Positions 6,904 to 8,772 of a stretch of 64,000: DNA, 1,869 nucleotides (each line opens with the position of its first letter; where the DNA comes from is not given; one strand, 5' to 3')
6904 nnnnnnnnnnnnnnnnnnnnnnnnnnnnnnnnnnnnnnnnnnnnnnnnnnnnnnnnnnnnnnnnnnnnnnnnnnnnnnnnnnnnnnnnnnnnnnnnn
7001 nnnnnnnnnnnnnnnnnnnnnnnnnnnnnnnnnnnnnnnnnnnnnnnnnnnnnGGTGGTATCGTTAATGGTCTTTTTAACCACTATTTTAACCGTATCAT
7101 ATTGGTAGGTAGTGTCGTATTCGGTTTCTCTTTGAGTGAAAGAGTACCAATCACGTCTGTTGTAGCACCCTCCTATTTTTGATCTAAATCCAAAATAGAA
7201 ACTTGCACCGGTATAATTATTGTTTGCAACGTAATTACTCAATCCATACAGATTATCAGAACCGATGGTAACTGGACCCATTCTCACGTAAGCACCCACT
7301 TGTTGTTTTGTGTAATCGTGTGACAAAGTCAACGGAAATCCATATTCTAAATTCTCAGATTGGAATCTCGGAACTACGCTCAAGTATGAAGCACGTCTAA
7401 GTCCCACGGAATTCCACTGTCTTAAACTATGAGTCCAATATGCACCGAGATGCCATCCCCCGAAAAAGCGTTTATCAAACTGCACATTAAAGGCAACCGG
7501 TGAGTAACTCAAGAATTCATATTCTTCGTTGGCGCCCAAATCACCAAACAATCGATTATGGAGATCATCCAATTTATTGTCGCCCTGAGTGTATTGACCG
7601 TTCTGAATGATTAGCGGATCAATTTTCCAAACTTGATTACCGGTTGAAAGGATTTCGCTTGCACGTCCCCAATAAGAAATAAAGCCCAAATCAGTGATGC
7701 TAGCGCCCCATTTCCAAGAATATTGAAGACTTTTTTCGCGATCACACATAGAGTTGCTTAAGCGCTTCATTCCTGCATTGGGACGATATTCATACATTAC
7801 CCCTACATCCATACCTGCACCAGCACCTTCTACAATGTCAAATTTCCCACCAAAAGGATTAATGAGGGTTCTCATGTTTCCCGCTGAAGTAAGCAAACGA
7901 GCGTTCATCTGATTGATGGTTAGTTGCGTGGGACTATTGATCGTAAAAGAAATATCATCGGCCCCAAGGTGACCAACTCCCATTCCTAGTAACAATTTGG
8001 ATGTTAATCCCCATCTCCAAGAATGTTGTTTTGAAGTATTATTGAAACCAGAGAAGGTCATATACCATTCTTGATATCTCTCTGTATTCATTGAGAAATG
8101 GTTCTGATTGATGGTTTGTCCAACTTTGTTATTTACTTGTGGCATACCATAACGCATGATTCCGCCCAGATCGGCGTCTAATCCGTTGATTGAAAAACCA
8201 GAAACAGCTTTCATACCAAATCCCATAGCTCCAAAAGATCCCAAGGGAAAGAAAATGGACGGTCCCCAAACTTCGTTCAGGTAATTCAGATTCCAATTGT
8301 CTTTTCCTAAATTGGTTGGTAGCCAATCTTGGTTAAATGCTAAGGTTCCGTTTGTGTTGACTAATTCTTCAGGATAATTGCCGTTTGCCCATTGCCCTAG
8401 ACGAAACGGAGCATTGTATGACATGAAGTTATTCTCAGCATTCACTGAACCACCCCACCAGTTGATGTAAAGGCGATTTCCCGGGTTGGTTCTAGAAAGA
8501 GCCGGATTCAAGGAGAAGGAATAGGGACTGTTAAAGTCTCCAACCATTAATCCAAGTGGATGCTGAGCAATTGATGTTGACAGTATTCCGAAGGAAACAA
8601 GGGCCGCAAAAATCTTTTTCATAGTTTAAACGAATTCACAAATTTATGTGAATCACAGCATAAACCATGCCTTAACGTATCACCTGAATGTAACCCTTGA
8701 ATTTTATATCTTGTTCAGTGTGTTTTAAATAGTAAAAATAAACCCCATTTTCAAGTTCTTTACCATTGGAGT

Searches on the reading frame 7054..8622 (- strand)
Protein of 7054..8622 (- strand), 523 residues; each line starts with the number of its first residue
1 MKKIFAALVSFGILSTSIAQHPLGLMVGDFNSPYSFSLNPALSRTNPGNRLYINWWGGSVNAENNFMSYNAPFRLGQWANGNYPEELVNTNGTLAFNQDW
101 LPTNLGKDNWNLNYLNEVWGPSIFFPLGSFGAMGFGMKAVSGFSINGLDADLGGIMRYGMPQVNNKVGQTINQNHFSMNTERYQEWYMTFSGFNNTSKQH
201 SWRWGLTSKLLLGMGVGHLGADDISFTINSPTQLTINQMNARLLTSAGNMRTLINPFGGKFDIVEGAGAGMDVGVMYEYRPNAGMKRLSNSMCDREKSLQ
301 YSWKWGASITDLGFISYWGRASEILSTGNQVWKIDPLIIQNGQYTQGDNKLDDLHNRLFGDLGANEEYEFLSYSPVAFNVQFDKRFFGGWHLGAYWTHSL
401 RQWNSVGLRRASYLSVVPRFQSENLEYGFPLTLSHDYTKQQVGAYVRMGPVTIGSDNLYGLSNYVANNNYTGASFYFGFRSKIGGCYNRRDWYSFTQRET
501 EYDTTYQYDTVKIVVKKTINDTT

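Call 11: find_homologous_proteins(query=window:7054-8622:-)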
Query seq(523 aa) (523 aa): 8 proteins with E <= 0.001 among 8000 candidates.
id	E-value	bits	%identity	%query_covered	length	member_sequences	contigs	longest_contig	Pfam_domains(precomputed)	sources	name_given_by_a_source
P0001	9.7e-193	660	55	100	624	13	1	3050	PF18990.7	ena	-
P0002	2.6e-170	586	50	97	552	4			PF18990.7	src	-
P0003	1.8e-103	365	37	100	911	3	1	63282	PF18990.7,PF19220.7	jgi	-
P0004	1.6e-102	362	37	98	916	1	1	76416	PF18990.7,PF28256.1,PF28422.1,PF19220.7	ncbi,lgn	-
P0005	1.9e-73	266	39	66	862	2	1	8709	PF18990.7,PF08614.17,PF00038.27,PF23649.2,PF19220.7,PF24161.2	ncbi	ncbi:MAG: hypothetical protein RIT07_866, partial [Bacteroidota bacterium]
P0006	9.6e-61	224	39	59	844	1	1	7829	PF18990.7,PF08614.17,PF00038.27,PF23649.2,PF19220.7,PF24161.2,PF12795.13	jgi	jgi:chromosome segregation ATPase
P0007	1.4e-37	148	51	29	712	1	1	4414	PF04508.18,PF05911.17,PF08614.17,PF27605.1,PF19220.7,PF24161.2,PF10473.15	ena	-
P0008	1.2e-16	79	25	88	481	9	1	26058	PF18990.7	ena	-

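Call 12: find_encoding_contigs(protein=P0003, flank=10000, max_places=3)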
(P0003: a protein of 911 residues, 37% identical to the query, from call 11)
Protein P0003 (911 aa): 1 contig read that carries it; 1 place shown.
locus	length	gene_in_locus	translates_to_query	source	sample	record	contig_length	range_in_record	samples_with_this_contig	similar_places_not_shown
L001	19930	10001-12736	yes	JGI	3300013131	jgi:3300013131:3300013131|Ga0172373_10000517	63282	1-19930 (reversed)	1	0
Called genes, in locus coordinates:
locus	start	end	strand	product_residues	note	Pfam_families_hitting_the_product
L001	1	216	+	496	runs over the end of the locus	-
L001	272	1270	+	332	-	PF28532:DUF8428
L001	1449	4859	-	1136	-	PF00873:ACR_tran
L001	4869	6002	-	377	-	PF25917:BSH_RND, PF25973:BSH_CzcB, PF00364:Biotin_lipoyl (faint), PF25919:BSH_CusB, PF25893:HH_CzcB (weak), PF25989:YknX_C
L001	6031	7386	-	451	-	PF02321:OEP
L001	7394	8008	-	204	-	PF00440:TetR_N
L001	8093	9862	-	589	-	PF01343:Peptidase_S49, PF00574:CLP_protease (faint), PF01343:Peptidase_S49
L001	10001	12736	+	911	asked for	PF18990:DUF5723, PF19220:Rod_CreS (faint)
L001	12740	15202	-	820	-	PF07715:Plug (weak)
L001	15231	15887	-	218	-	PF00834:Ribul_P_3_epim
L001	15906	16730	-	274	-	PF00809:Pterin_bind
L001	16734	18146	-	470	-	PF00206:Lyase_1, PF10415:FumaraseC_C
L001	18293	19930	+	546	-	?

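Call 13: find_encoding_contigs(protein=P0004, flank=10000, max_places=3)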
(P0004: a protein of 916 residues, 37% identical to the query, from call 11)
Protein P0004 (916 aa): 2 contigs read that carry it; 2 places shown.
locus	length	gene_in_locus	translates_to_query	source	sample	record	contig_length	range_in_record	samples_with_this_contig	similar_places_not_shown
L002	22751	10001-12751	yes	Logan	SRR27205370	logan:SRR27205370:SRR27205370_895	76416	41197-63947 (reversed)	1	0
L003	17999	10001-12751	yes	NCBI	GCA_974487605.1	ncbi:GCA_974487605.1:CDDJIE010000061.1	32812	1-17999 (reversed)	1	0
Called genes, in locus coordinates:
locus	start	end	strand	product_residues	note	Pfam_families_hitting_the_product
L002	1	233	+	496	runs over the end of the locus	-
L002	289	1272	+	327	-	PF28532:DUF8428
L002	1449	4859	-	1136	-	PF00873:ACR_tran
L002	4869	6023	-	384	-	PF25997:BSH_YhbJ (faint), PF00364:Biotin_lipoyl (faint), PF25917:BSH_RND, PF25973:BSH_CzcB, PF25919:BSH_CusB (weak), PF25893:HH_CzcB (weak), PF25989:YknX_C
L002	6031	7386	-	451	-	PF02321:OEP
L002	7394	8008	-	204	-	PF00440:TetR_N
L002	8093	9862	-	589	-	PF01343:Peptidase_S49, PF00574:CLP_protease (faint), PF01343:Peptidase_S49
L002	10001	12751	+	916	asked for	PF18990:DUF5723, PF19220:Rod_CreS (faint), PF28256:CCDC171 (faint), PF28422:CCDC89 (faint)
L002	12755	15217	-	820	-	PF07715:Plug (faint)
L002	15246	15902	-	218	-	PF00834:Ribul_P_3_epim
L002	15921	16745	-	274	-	PF00809:Pterin_bind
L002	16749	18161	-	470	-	PF00206:Lyase_1, PF10415:FumaraseC_C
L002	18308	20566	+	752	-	PF00390:malic, PF03949:Malic_M, PF01515:PTA_PTB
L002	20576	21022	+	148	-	PF00583:Acetyltransf_1, PF13673:Acetyltransf_10, PF13508:Acetyltransf_7, PF13527:Acetyltransf_9 (weak)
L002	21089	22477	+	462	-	PF02163:Peptidase_M50, PF13180:PDZ_2 (faint), PF14685:PDZ_Tricorn (faint), PF00595:PDZ (weak), PF17820:PDZ_6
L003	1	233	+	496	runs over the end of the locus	-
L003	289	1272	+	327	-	PF28532:DUF8428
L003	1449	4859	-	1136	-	PF00873:ACR_tran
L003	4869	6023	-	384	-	PF25997:BSH_YhbJ (faint), PF00364:Biotin_lipoyl (faint), PF25917:BSH_RND, PF25973:BSH_CzcB, PF25919:BSH_CusB (weak), PF25893:HH_CzcB (weak), PF25989:YknX_C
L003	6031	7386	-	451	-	PF02321:OEP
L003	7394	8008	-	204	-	PF00440:TetR_N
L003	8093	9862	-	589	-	PF01343:Peptidase_S49, PF00574:CLP_protease (faint), PF01343:Peptidase_S49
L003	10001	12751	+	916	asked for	PF18990:DUF5723, PF19220:Rod_CreS (faint), PF28256:CCDC171 (faint), PF28422:CCDC89 (faint)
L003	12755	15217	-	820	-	PF07715:Plug (faint)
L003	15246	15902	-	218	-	PF00834:Ribul_P_3_epim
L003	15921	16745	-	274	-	PF00809:Pterin_bind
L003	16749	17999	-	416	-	?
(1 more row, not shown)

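Call 21: find_related_loci(query=A2, collection=genome_contigs, flank=10000)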
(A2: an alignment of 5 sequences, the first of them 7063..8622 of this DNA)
Query A2 (520 aa) in genome_contigs; peptide patterns used: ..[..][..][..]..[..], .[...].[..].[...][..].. (x = any residue, [..] = any of these).
315 stretches matched a pattern; 213 encode a relative of the query (tblastn E <= 1e-3); the best 80 are kept; 79 distinct loci.
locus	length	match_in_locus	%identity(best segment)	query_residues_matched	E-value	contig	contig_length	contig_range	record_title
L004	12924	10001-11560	98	1-520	0e+0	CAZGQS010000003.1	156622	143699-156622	MAG TPA_asm: uncultured Rhizobium sp. isolate SRP318679_co1_28 genome assembly, contig: NODE_83_length_156622_cov_17.001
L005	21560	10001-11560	96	1-520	0e+0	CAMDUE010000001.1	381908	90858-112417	MAG: Chitinophaga pinensis isolate MsE-30jul19-177 genome assembly, contig: MsE-30jul19-C9, whole genome shotgun sequenc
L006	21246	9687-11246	97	1-520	0e+0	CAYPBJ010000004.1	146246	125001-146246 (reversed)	MAG TPA_asm: uncultured Rhizobium sp. isolate SRP219642_co3_8 genome assembly, contig: NODE_41_length_146246_cov_29.6322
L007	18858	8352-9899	63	8-519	0e+0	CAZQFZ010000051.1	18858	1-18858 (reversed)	MAG TPA_asm: uncultured Rhizobium sp. isolate SRP318679_co1_26 genome assembly, contig: NODE_4670_length_18858_cov_7.610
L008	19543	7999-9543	62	3-519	0e+0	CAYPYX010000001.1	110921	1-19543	MAG TPA_asm: uncultured Rhizobium sp. isolate SRP219642_co2_17 genome assembly, contig: NODE_76_length_110921_cov_9.1920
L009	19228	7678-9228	61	1-519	0e+0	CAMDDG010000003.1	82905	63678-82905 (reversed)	MAG: Chitinophaga pinensis isolate MiE-22jul19-157 genome assembly, contig: MiE-22jul19-C175, whole genome shotgun seque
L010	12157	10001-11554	57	1-516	0e+0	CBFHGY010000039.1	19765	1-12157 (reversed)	MAG: Bacteroidia bacterium isolate AGTU_45_bin_35_strict genome assembly, contig: AGTU_45_bin_35_strict_c39, whole genom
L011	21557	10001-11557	56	1-517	0e+0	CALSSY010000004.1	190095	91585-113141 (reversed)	MAG: uncultured Bacteroidia bacterium isolate AE_MB391 genome assembly, contig: contig_28226_AE_MB391, whole genome shot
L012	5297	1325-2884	55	1-518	0e+0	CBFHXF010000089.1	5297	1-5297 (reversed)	MAG: Bacteroidia bacterium isolate Co_bin_290_permissive genome assembly, contig: Co_bin_290_permissive_c91, whole genom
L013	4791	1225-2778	56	1-516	0e+0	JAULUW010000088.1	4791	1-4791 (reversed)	MAG: Bacteroidia bacterium isolate P_BACT2 NODE_65093_length_4791_cov_1.412093, whole genome shotgun sequence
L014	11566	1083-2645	55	1-518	0e+0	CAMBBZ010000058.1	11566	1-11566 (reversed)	MAG: Chitinophaga pinensis isolate MiE-16apr19-307 genome assembly, contig: MiE-16apr19-C11807, whole genome shotgun seq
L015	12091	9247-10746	54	19-519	0e+0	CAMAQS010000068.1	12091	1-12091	MAG: Chitinophaga pinensis isolate AE-24oct19-35 genome assembly, contig: AE-24oct19-C9247, whole genome shotgun sequenc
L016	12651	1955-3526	53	4-519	0e+0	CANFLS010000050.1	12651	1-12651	MAG: Flavobacteriales bacterium isolate Jr-11may16-137 genome assembly, contig: Jr-11may16-C9226, whole genome shotgun s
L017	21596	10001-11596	52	2-519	0e+0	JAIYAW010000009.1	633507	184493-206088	MAG: Bacteroidetes bacterium isolate E1_MAG_00016 pond_E1_MAG_00016_000000000005, whole genome shotgun sequence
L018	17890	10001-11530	52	19-519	2e-179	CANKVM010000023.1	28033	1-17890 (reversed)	MAG: Flavobacteriales bacterium isolate ZE-13may13-36 genome assembly, contig: ZE-13may13-C1446, whole genome shotgun se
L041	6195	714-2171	26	1-491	5e-38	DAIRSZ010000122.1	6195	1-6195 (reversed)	MAG TPA_asm: Catalimonadaceae bacterium isolate CTOTU7356 NODE_19990_length_6195_cov_24.981922, whole genome shotgun seq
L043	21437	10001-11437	23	8-479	6e-31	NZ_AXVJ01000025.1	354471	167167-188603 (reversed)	Runella limosa DSM 17973 K339DRAFT_scaffold00006.6_C, whole genome shotgun sequence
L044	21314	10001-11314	26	35-461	3e-31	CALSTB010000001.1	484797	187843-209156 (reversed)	MAG: uncultured Bacteroidia bacterium isolate AE_MB266 genome assembly, contig: contig_15963_AE_MB266, whole genome shot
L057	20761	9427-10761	24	11-475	8e-21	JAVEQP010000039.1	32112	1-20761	MAG: Lentimicrobium sp. isolate BF_dRep_31 NODE_3975_length_32112_cov_22.096358_Biofilm4, whole genome shotgun sequence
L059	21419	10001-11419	25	8-474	6e-20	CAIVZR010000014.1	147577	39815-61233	MAG: uncultured Bacteroidetes bacterium isolate KTt_bin-2886 genome assembly, contig: bin-2886:014/107, whole genome sho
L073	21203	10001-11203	24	56-475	3e-17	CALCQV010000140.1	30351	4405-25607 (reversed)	MAG TPA_asm: uncultured Bacteroidales bacterium isolate SRR1561999_bin.88_CONCOCT_v1.1_MAG genome assembly, contig: ERZ7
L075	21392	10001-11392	24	19-483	1e-16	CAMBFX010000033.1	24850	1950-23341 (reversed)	MAG: Chryseobacterium gleum isolate TH-08apr19-135 genome assembly, contig: TH-08apr19-C5268, whole genome shotgun seque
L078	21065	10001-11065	23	117-483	3e-16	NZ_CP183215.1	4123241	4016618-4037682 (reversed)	Maribacter sp. X9 chromosome, complete genome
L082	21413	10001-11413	23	2-491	7e-16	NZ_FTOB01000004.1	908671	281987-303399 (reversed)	Zobellia uliginosa strain DSM 2061, whole genome shotgun sequence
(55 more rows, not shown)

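Call 27: search_protein_representatives(protein=window:7063-8622:-)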
Query: 520 residues. Proteins with E-value up to 0.001 (for the whole library): 807; up to 1e-10: 337; up to 1e-30: 41. The best 150 are listed.
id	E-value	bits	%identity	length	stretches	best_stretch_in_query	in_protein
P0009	0.0e+00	1173.0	96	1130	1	1-520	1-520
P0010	1.4e-213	727.1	63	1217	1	3-518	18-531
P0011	4.3e-178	610.0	55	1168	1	23-518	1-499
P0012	6.7e-177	606.0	56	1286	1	10-500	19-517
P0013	4.1e-171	586.9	53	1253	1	10-515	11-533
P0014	5.5e-108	378.6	40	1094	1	9-518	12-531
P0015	1.7e-107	376.9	44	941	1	11-494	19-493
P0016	7.8e-107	374.8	40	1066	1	10-519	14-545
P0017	1.0e-100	354.6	40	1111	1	9-519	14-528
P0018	6.7e-100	351.9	46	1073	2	96-510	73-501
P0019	5.2e-91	322.5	39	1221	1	5-511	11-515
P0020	1.8e-88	314.1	42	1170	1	7-494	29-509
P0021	1.6e-77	278.0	35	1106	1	9-487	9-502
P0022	4.6e-71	256.7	34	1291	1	18-486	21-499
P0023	6.3e-69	249.7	35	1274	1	10-510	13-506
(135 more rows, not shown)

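Call 31: search_protein_families(library=pfam, alignment_id=A4, max_evalue=0.001)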
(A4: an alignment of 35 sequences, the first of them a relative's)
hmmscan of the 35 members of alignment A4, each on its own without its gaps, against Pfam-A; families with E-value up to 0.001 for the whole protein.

A. member 1, L075:7146-9866:+ (906 aa): 4 families
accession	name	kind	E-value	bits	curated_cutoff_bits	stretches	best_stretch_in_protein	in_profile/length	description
PF13570.13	Beta-prop_ACSF4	-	5.5e-06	26.4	133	1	545-732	121-296/329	Beta-alanine-activating enzyme, beta-propeller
PF13517.12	FG-GAP_3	-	1.1e-05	26.3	26.9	0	795-825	1-31/61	FG-GAP-like repeat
PF25293.1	Beta-prop_EMC1_N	-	0.00017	21.8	34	0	550-632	98-180/219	EMC1 N-terminal beta-propeller domain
PF01839.29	FG-GAP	-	0.00032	21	22.1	0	882-898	9-25/37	FG-GAP repeat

B. families by the number of members that match (of 35 scanned): 65 families (the first 25 are shown)
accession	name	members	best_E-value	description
PF00365.25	PFK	3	4e-109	Phosphofructokinase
PF01923.23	Cob_adeno_trans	3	1.1e-61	Cobalamin adenosyltransferase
PF00732.25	GMC_oxred_N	2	2e-48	GMC oxidoreductase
PF05199.19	GMC_oxred_C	2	3.4e-20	GMC oxidoreductase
PF01266.30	DAO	2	6.7e-12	FAD dependent oxidoreductase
PF10604.15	Polyketide_cyc2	2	2.7e-10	Polyketide cyclase / dehydrase and lipid transport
PF00890.30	FAD_binding_2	2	7.5e-10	FAD binding domain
PF06445.20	GyrI-like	2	4.8e-08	GyrI-like small molecule binding domain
PF13618.11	Gluconate_2-dh3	2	5.1e-07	Gluconate 2-dehydrogenase subunit 3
PF01152.27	Bac_globin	2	2.2e-06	Bacterial-like globin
PF07992.20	Pyr_redox_2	2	1.8e-05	Pyridine nucleotide-disulphide oxidoreductase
PF13450.12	NAD_binding_8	2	2.2e-05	NAD(P)-binding Rossmann-like domain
PF14403.11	CP_ATPgrasp_2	1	3.3e-162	Circularly permuted ATP-grasp type 2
PF06123.17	CreD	1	2.9e-148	Inner membrane protein CreD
PF04174.18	CP_ATPgrasp_1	1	4.4e-138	A circularly permuted ATPgrasp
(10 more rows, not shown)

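Call 32: predict_structure(alignment_id=A3)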
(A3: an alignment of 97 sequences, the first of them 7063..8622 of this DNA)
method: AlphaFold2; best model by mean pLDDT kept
length: 520 residues; sequences in the alignment: 97
mean_pLDDT: 88.1   pTM: 0.85
mean pLDDT of the five models: 88.1, 88.0, 87.4, 87.2, 86.6
residues with pLDDT >= 90: 371; 70-90: 89; 50-70: 26; < 50: 34
segments of 3 or more residues with pLDDT < 50: 14-17, 489-508, 510-512, 516-520
pLDDT, mean of each block of 10 residues (from residue 1): 74 48 87 94 83 96 95 92 94 93 95 95 93 96 95 94 96 96 97 92 97 96 97 95 86 66 92 98 78 87 98 97 87 87 74 88 94 97 96 97 94 96 95 92 96 96 96 96 74 43 45 47
secondary structure, 60 per line:
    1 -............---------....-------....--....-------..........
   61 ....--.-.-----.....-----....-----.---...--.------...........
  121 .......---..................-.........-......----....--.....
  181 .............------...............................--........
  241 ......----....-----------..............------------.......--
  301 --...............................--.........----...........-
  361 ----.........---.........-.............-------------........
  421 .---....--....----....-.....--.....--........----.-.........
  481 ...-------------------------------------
elements in order: H2-13 H23-26 H34-37 H40-43 E51-64 H75-79 E110-127 E131-148 H150-158 H160-165 E170-173 E176-193 E200-230 E233-246 H251-254 E266-279 H292-298 E303-333 H336-344 H349-359 E365-373 E377-385 E390-399 E413-421 E425-428 E431-434 E439-442 E444-448 E451-455 H458-465 E472-483

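Call 38: fold_search(model_id=the predicted structure, library=pdb)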
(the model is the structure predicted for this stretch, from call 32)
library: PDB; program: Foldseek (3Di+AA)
matches with E <= 10: 730; with E <= 0.001: 63
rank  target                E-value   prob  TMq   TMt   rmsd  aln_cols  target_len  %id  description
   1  2r4l_A                3.9e-06  1.00  0.27  0.33  16.0       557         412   10  Crystal structure of the long-chain fatty acid transporter FadL mutant P34A (released 2008-09-16)
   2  2r4l_C                5.7e-06  1.00  0.27  0.32  15.3       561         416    8  Crystal structure of the long-chain fatty acid transporter FadL mutant P34A (released 2008-09-16)
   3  9n2d_B                1.2e-05  1.00  0.31  0.40  11.3       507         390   10  Cryo-EM structure of an extended F. johnsoniae BAM complex, composite map (released 2025-07-09)
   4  3pgs_A                1.6e-05  1.00  0.30  0.35  15.9       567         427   10  Phe3Gly mutant of EcFadL (released 2011-05-25)
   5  2r4l_B                1.6e-05  1.00  0.29  0.34  16.2       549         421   10  Crystal structure of the long-chain fatty acid transporter FadL mutant P34A (released 2008-09-16)
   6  5d5d                  2.5e-05  0.98  0.22  0.27  18.2       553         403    8  In meso in situ serial X-ray crystallography structure of AlgE at 100 K (released 2016-01-13)
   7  6z38                  2.6e-05  1.00  0.40  0.48  10.1       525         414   10  TodX deltaS2S3 mutant monoaromatic hydrocarbon channel (released 2020-11-04)
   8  6z37                  2.6e-05  1.00  0.27  0.32  19.1       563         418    7  TodX monoaromatic hydrocarbon channel deltaS2 mutant (released 2020-11-04)
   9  3pf1_A                2.6e-05  0.98  0.24  0.28  19.4       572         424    8  E. coli FadL Asp348Ala mutant (released 2011-05-25)
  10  5iyu                  3.1e-05  0.94  0.20  0.24  18.6       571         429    8  AlgE_CIM (released 2017-04-05)
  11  3pgu                  3.4e-05  1.00  0.29  0.35  18.4       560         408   10  Phe3Glu mutant of EcFadL (released 2011-05-25)
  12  2r88_A                4.0e-05  1.00  0.34  0.46  13.1       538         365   10  Crystal structure of the long-chain fatty acid transporter FadL mutant delta S3 kink (released 2008-09-23)
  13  8bmx_B                4.7e-05  0.77  0.17  0.15  20.8       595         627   11  Bacteroides thetaiotaomicron B12 TonB dependent transporter in complex with a surface lipoprotein (released 2023-09-20)
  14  2r4p_A                4.9e-05  1.00  0.36  0.42  10.5       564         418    9  Crystal structure of the long-chain fatty acid transporter FadL mutant G212E (released 2008-09-16)
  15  2r4n_A                5.2e-05  0.92  0.22  0.26  22.4       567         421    8  Crystal structure of the long-chain fatty acid transporter FadL mutant N33A (released 2008-09-16)
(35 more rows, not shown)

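Call 39: search_solved_structures(query=A3, max_evalue=10, show_alignments=2)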
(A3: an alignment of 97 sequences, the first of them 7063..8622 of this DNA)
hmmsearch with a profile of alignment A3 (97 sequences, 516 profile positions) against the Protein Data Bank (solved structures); distinct sequences matched with E-value up to 10: 0.
